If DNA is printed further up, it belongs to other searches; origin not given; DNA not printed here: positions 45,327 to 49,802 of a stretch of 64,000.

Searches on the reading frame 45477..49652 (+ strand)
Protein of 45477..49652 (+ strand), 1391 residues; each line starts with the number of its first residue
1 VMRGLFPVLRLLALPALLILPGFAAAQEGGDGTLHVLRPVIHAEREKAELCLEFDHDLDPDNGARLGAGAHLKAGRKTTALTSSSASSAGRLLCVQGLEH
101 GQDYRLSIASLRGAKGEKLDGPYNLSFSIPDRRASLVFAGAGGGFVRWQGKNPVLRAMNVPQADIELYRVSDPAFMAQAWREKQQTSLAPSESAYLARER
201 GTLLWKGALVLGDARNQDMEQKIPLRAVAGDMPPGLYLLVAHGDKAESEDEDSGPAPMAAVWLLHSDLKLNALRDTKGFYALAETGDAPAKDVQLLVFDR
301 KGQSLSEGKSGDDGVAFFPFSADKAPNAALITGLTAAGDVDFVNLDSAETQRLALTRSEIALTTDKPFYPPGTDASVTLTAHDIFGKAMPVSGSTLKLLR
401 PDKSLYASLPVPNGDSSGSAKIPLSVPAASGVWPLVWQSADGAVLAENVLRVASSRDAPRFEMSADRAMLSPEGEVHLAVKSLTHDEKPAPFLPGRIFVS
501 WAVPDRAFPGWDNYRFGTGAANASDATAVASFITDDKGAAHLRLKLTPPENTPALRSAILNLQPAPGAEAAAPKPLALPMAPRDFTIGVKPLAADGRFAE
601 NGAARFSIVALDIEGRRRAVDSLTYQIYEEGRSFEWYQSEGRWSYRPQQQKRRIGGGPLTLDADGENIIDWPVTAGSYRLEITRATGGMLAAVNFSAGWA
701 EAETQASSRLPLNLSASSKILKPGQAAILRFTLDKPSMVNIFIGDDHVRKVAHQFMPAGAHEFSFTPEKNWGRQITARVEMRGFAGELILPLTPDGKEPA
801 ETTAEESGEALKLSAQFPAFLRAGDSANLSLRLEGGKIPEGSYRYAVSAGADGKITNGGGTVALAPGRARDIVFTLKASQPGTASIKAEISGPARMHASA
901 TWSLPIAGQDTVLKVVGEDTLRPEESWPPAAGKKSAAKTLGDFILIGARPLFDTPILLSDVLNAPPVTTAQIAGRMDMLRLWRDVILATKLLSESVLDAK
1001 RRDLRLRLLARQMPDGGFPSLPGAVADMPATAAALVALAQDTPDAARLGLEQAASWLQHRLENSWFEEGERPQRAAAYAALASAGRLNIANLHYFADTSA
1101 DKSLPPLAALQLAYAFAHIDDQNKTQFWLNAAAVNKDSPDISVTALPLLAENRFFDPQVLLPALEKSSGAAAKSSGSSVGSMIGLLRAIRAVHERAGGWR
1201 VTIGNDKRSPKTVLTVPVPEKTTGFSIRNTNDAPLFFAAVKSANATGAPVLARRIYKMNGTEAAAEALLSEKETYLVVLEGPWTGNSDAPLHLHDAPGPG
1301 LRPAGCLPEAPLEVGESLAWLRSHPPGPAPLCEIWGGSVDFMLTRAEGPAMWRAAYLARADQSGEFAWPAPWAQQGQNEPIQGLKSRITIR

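Call 67: search_protein_families(library=pfam, proteins=[window:45477-49652:+], max_evalue=0.0001)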
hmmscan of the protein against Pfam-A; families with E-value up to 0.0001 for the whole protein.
window:45477-49652:+ (1391 aa): 3 families
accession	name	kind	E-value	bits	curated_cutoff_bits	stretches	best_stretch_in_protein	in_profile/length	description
PF17962.7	bMG6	-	5.6e-25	88.1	23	1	588-699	1-112/112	Bacterial macroglobulin domain 6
PF21142.3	A2M_bMG2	-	3e-06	27.6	25.5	1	156-240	20-103/119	Bacterial alpha-2 macroglobulin MG2 domain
PF11974.14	bMG3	-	2.8e-05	24.4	34.9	0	288-360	26-98/103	Bacterial alpha-2-macroglobulin MG3 domain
